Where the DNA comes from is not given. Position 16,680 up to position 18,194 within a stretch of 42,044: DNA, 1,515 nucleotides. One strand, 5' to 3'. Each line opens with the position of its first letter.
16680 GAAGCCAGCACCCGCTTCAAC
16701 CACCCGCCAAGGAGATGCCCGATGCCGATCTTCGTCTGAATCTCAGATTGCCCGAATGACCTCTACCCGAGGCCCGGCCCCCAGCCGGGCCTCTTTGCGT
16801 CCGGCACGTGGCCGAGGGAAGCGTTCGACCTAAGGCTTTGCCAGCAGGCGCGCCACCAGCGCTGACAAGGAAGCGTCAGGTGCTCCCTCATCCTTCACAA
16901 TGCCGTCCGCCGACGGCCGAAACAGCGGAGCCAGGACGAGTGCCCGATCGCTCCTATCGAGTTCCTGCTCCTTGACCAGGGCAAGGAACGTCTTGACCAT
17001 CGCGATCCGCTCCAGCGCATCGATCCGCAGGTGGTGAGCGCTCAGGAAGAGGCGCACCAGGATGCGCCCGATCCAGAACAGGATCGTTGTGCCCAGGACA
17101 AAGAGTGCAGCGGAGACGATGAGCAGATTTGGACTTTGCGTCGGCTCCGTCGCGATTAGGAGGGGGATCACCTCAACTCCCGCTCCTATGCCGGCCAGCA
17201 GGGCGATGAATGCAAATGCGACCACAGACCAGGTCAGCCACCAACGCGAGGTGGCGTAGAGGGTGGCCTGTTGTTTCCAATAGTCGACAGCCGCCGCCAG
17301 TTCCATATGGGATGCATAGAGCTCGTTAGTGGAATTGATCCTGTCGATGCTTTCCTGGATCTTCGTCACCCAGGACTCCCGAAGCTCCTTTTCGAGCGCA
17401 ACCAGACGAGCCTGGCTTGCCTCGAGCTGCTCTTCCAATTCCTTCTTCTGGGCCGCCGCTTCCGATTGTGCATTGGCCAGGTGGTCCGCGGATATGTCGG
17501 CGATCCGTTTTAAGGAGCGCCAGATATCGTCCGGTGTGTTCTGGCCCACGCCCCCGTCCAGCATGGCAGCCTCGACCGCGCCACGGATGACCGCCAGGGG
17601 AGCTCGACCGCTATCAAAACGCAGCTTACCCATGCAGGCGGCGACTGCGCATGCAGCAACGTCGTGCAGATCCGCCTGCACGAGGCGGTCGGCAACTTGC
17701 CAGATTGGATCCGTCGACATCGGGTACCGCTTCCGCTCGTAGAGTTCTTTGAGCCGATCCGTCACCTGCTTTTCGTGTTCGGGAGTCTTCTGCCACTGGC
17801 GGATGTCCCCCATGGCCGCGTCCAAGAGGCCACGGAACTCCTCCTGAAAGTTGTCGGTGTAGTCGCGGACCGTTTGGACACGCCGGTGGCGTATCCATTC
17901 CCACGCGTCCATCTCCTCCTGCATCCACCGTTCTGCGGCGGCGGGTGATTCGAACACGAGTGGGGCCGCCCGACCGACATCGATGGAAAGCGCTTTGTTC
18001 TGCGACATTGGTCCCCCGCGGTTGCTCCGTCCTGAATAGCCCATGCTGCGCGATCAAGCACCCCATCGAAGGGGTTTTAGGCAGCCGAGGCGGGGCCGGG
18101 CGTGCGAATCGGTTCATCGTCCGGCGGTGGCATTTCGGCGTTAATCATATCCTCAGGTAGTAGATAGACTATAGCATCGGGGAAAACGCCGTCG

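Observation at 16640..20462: AT-richer accessory island inserted between Mu F and the protease/scaffold gene: candidate prophage defence or exclusion cassette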

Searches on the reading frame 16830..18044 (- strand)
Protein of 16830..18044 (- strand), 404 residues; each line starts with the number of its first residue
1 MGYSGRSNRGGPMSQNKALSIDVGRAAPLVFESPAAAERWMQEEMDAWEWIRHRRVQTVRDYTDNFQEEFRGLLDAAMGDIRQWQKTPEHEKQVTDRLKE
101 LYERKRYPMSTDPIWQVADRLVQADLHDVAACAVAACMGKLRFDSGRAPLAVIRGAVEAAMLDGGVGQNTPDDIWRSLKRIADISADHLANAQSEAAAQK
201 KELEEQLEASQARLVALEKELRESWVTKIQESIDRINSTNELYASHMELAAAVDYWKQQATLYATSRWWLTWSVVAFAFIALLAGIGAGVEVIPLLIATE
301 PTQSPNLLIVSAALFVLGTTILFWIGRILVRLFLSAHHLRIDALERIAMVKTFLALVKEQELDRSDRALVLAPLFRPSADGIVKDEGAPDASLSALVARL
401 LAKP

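Call 4: search_protein_families(library=pfam, proteins=[window:16830-18044:-], max_evalue=0.01)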
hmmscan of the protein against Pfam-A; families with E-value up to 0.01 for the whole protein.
window:16830-18044:- (404 aa): 1 family
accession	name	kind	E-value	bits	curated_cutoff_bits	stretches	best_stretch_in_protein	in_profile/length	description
PF19658.4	DUF6161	-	3.4e-15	56.5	27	1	185-387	20-214/216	Family of unknown function (DUF6161)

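Call 5: search_protein_families(library=padloc, proteins=[window:16830-18044:-], max_evalue=1)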
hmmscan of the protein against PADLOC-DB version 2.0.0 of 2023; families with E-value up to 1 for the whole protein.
window:16830-18044:- (404 aa): 6 families
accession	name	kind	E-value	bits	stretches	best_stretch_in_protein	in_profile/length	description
PDLC02354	AbiZ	-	4.4e-16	57.2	1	187-400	194-396/398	AbiZ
PDLC03841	LeoBC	-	0.0075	13.4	1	70-291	302-469/601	-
PDLC03863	LmuB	-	0.013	12.2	1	187-243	230-414/610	-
PDLC03859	LmuB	-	0.028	11.6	1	157-247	420-486/611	-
PDLC04886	PDC-S06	-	0.035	10.9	1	172-238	394-462/727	-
PDLC04890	PDC-S06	-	0.43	7.1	1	171-239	393-463/732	-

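Call 6: search_protein_families(library=phrogs, proteins=[window:16830-18044:-], max_evalue=0.01)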
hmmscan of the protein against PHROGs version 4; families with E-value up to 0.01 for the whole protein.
window:16830-18044:- (404 aa): 0 families

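Call 7: search_protein_families(library=ncbifam, proteins=[window:16830-18044:-], max_evalue=0.01)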
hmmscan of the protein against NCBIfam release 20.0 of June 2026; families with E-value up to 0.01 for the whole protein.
window:16830-18044:- (404 aa): 0 families

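Call 10: find_homologous_proteins(query=window:16830-18044:-, max_evalue=0.001)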
Query window:16830-18044:- (404 aa): 16 proteins with E <= 0.001 among 8000 candidates.
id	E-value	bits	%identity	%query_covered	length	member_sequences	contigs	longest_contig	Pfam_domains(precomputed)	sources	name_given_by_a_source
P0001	1.3e-252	855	100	97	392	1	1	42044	PF19658.5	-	-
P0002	4.0e-59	218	35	96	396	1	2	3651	PF19658.5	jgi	jgi:hypothetical protein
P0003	4.9e-58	215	33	93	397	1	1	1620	PF19658.5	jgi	jgi:hypothetical protein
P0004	8.6e-42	161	31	95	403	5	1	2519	PF19658.5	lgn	-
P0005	2.0e-40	157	29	96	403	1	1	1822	PF19658.5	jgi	jgi:uncharacterized protein DUF6161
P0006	4.4e-39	152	30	96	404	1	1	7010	PF19658.5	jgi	jgi:hypothetical protein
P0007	1.6e-36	144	32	78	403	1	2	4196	PF20990.3,PF19658.5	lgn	-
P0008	6.3e-36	142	30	92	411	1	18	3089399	PF19658.5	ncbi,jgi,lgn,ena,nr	ncbi:MAG: hypothetical protein KF794_13930 [Xanthobacteraceae bacterium]|nr:hypothetical protein [Xa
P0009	1.9e-35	141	37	61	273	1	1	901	PF19658.5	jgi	jgi:hypothetical protein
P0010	5.1e-34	136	35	61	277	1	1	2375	PF19658.5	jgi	jgi:Family of unknown function (DUF6161)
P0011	1.2e-31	128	26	96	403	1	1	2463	PF19658.5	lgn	-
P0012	5.3e-31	126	43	43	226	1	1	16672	PF19658.5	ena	-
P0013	4.5e-28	116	26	92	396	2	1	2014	PF19658.5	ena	-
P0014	2.9e-27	114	31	92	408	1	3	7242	PF19658.5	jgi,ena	jgi:hypothetical protein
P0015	1.3e-24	105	26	94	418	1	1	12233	PF19658.5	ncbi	-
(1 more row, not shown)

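Call 15: find_encoding_contigs(protein=P0008, flank=8000, max_places=4)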
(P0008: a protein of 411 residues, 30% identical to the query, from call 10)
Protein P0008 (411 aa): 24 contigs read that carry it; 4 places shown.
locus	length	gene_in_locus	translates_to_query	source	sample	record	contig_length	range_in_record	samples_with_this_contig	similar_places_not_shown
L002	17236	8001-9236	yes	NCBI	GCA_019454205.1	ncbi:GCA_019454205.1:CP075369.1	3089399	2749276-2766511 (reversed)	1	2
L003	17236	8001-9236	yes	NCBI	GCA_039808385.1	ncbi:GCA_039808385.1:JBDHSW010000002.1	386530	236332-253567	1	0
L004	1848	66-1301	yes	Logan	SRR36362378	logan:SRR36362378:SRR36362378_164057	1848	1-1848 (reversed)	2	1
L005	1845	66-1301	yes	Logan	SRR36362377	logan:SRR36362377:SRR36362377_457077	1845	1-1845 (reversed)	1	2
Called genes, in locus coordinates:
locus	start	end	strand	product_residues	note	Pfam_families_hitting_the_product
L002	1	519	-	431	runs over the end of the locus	PF01551:Peptidase_M23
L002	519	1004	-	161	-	PF02590:SPOUT_MTase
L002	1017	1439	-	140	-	PF02410:RsfS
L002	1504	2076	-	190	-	PF01467:CTP_transf_like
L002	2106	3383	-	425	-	PF00171:Aldedh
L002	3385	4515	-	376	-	PF00696:AA_kinase, PF01472:PUA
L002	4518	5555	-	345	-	PF01018:GTP1_OBG, PF01926:MMR_HSR1, PF02421:FeoB_N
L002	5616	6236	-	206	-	PF13302:Acetyltransf_3, PF13420:Acetyltransf_4, PF00583:Acetyltransf_1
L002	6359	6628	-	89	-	PF01016:Ribosomal_L27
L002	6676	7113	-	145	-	PF00829:Ribosomal_L21p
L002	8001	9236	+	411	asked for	PF19658:DUF6161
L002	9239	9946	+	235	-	PF17773:UPF0176_N, PF00581:Rhodanese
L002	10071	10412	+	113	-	-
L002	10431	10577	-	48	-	-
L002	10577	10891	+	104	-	-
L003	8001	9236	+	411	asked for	PF19658:DUF6161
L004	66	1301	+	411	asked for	PF19658:DUF6161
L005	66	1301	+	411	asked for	PF19658:DUF6161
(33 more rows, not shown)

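Call 17: find_encoding_contigs(protein=P0015, flank=6000, max_places=2)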
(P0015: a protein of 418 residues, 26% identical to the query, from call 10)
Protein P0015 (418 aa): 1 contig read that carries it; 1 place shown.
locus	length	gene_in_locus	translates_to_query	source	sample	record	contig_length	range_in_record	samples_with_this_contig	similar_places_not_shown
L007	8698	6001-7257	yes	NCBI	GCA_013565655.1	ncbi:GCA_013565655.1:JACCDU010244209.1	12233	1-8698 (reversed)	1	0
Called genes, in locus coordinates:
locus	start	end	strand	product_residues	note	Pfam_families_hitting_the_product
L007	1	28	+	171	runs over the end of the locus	-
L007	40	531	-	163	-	-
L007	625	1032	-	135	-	-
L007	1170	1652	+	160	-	-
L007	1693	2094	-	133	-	PF00816:Histone_HNS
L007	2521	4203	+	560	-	-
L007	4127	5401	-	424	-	PF00817:IMS, PF11798:IMS_HHH (weak), PF11799:IMS_C, PF13438:DUF4113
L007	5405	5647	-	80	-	PF00717:Peptidase_S24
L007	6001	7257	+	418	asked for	PF19658:DUF6161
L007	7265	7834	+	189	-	-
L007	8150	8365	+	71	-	-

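Call 18: find_encoding_contigs(protein=P0012, flank=8000, max_places=2)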
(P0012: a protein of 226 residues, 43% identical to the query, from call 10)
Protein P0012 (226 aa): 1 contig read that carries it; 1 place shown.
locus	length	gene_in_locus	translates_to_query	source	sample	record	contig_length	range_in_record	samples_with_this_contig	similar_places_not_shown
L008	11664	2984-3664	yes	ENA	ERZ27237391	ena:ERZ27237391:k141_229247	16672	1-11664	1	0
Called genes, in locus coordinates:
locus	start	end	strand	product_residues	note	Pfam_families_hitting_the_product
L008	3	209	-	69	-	?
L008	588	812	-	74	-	-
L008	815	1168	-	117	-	PF18602:Rap1a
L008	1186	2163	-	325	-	PF11185:DUF2971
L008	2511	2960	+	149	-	-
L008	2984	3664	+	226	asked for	PF19658:DUF6161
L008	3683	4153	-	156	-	-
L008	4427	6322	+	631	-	PF02463:SMC_N (weak), PF11398:DUF2813, PF13175:AAA_15, PF13476:AAA_23, PF13304:AAA_21, PF13175:AAA_15, PF20469:OLD-like_TOPRIM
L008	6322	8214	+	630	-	PF00580:UvrD-helicase, PF13245:AAA_19, PF13538:UvrD_C_2 (faint), PF13361:UvrD_C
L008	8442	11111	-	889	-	-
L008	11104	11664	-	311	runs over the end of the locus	PF13289:SIR2_2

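Call 36: search_dna_similar(query=P0001, collection=phages, mode=protein, max_evalue=0.1, max_rows=20)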
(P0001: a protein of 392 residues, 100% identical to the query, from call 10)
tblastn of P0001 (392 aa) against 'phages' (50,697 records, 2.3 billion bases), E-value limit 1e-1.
No match.

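Call 37: search_dna_similar(query=P0001, collection=plasmids, mode=protein, max_evalue=0.1, max_rows=25)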
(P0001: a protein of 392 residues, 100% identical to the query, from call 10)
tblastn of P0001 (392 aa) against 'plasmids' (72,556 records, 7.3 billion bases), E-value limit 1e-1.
Records with a match: 5; places in all: 5; records where one place covers at least 80% of the query: 0.
Best place of each record, by identity: <60% 5.
By first word of the organism name: Vibrio 3; Rhizobium 1; Acinetobacter 1.
By predicted mobility (MOB-suite, as given by PLSDB): non-mobilizable 2; mobilizable 2; conjugative 1.
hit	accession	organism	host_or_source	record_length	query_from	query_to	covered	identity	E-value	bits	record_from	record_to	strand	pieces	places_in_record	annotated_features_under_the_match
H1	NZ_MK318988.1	Rhizobium rhizogenes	-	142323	211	366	40%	24.6%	5e-3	47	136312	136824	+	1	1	DUF6161 domain-containing protein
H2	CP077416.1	Acinetobacter junii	cell culture,soil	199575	284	377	24%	35.1%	1e-3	49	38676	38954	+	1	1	record has no annotation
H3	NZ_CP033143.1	Vibrio parahaemolyticus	Penaeus vannamei,hepatopancrease,shrimp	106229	302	377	19%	32.1%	2e-3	48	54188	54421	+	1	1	DUF6161 domain-containing protein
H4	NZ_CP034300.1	Vibrio parahaemolyticus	Penaeus vannamei,AHPND infected ...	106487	302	377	19%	32.1%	2e-3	48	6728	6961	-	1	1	DUF6161 domain-containing protein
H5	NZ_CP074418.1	Vibrio parahaemolyticus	Penaeus vannamei,Pure bacterial culture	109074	302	377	19%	32.1%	4e-3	47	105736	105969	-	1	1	DUF6161 domain-containing protein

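Call 39: search_protein_representatives(protein=P0001)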
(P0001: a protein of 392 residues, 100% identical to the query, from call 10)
Query: 392 residues. Proteins with E-value up to 0.001 (for the whole library): 3021; up to 1e-10: 1444; up to 1e-30: 71. The best 150 are listed.
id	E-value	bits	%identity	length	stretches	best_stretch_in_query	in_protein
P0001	3.3e-253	855.4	100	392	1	1-392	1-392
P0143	4.2e-74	266.0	37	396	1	5-390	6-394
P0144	1.9e-59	217.8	37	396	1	2-390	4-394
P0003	1.5e-58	214.9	33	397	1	15-391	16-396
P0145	8.4e-56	205.8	33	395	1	2-389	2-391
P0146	1.8e-50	188.3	31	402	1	5-390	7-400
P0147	7.4e-48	179.7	36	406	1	7-389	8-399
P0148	2.2e-47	178.1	30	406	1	7-392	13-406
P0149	1.4e-43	165.6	35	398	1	12-387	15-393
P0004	2.8e-42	161.4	32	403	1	4-388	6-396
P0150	5.1e-42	160.5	35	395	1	7-392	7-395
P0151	6.6e-42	160.1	32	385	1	16-388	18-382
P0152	8.3e-42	159.8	31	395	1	15-387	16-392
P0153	3.3e-41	157.8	33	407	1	7-390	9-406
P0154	3.5e-41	157.7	35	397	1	27-388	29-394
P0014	6.8e-28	114.0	34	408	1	11-379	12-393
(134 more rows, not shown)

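Call 44: search_protein_families(library=padloc, alignment_id=A1, max_evalue=0.001)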
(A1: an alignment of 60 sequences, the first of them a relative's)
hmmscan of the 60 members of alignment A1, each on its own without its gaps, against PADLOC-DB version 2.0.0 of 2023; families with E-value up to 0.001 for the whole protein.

A. member 1, P0001 (392 aa): 1 family
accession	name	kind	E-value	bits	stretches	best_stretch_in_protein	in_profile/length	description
PDLC02354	AbiZ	-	4e-16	57.4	1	175-388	194-396/398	AbiZ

B. families by the number of members that match (of 60 scanned): 6 families
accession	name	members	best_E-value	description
PDLC02354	AbiZ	60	3.5e-21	AbiZ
PDLC00647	ZorA3|ZorA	1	2.9e-05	MotA/ExbB/TolQ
PDLC03841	LeoBC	1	3.4e-05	-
PDLC03842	LeoB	1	0.0002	-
PDLC04887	PDC-S06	1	0.00033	-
PDLC00601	ZorA1|ZorA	1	0.00039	MotA/ExbB/TolQ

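Call 53: predict_structure(alignment_id=A1)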
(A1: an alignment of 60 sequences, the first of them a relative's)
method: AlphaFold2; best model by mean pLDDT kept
length: 392 residues; sequences in the alignment: 60
mean_pLDDT: 89.3   pTM: 0.47
mean pLDDT of the five models: 89.3, 88.4, 87.2, 86.4, 85.3
residues with pLDDT >= 90: 277; 70-90: 85; 50-70: 18; < 50: 12
segments of 3 or more residues with pLDDT < 50: 373-380
pLDDT, mean of each block of 10 residues (from residue 1): 81 95 98 96 93 91 97 97 97 96 96 97 95 88 94 76 86 95 97 97 97 97 91 85 90 94 96 94 90 92 94 95 92 88 82 80 65 44 63 48
secondary structure, 60 per line:
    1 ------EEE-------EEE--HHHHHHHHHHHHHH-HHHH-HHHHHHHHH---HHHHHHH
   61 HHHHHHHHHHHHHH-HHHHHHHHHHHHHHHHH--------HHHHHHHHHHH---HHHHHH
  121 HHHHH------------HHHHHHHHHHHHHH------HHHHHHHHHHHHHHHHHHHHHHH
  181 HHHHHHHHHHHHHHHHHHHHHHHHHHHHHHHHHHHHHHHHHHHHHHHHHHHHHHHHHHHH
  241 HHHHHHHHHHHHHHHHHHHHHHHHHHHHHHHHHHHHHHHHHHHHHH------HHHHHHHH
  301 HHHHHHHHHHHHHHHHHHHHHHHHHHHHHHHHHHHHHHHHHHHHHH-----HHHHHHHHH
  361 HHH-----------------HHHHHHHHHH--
elements in order: E7-9 E17-19 H22-35 H37-40 H42-50 H54-74 H76-92 H101-111 H115-125 H138-151 H158-286 H293-346 H352-363 H381-390

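Call 57: fold_search(model_id=the predicted structure, library=pdb)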
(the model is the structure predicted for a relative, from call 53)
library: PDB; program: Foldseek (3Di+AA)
matches with E <= 10: 199; with E <= 0.001: 0
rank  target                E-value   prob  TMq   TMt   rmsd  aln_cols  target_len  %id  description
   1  7p3r_B                1.2e+00  0.25  0.24  0.28  51.0       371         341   12  Helical structure of the toxin MakA from Vibrio cholera (released 2022-02-23)
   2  7rro_C7               1.5e+00  0.18  0.23  0.22  41.9       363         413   15  Structure of the 48-nm repeat doublet microtubule from bovine tracheal cilia (released 2021-10-27)
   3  9cpb_6M               1.7e+00  0.10  0.16  0.17  41.5       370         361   13  Atomic model of bovine Fallopian tube cilia doublet microtubule (48-nm periodicity) (released 2024-10-30)
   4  5sxc_B                1.9e+00  0.89  0.26  0.45  10.4       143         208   12  Crystal Structure of PI3Kalpha in complex with fragment 8 (released 2017-02-15)
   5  8j07_8P               1.9e+00  0.12  0.16  0.18  39.9       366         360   11  96nm repeat of human respiratory doublet microtubule and associated axonemal complexes (released 2023-07-26)
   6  8otz_C8               2.0e+00  0.13  0.22  0.21  37.6       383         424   12  48-nm repeat of the native axonemal doublet microtubule from bovine sperm (released 2023-11-22)
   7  9fqr_D6               2.1e+00  0.33  0.24  0.35  20.5       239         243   13  96-nm repeat of axonemal doublet microtubules from bovine sperm (released 2025-03-26)
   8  8otz_C2               2.1e+00  0.12  0.22  0.21  44.1       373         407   12  48-nm repeat of the native axonemal doublet microtubule from bovine sperm (released 2023-11-22)
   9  7ung_B3               2.1e+00  0.11  0.17  0.18  40.0       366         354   11  48-nm repeat of the human respiratory doublet microtubule (released 2022-10-05)
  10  9cpb_6F               2.3e+00  0.07  0.16  0.17  42.0       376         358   11  Atomic model of bovine Fallopian tube cilia doublet microtubule (48-nm periodicity) (released 2024-10-30)
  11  8iyj_A1               2.3e+00  0.07  0.15  0.16  39.4       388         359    9  Cryo-EM structure of the 48-nm repeat doublet microtubule from mouse sperm (released 2023-07-05)
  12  9s9k_A                2.3e+00  0.06  0.09  0.16  16.9       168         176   16  S. islandicus CdvB (semi open) (released 2026-01-28)
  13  4l1b_B                2.4e+00  0.91  0.27  0.37   7.2       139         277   12  Crystal Structure of p110alpha complexed with niSH2 of p85alpha (released 2014-01-01)
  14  9fqr_E4               2.4e+00  0.12  0.21  0.21  44.5       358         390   11  96-nm repeat of axonemal doublet microtubules from bovine sperm (released 2025-03-26)
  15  5y6p_A8               2.4e+00  0.04  0.08  0.14  16.3       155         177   12  Structure of the phycobilisome from the red alga Griffithsia pacifica (released 2017-11-15)
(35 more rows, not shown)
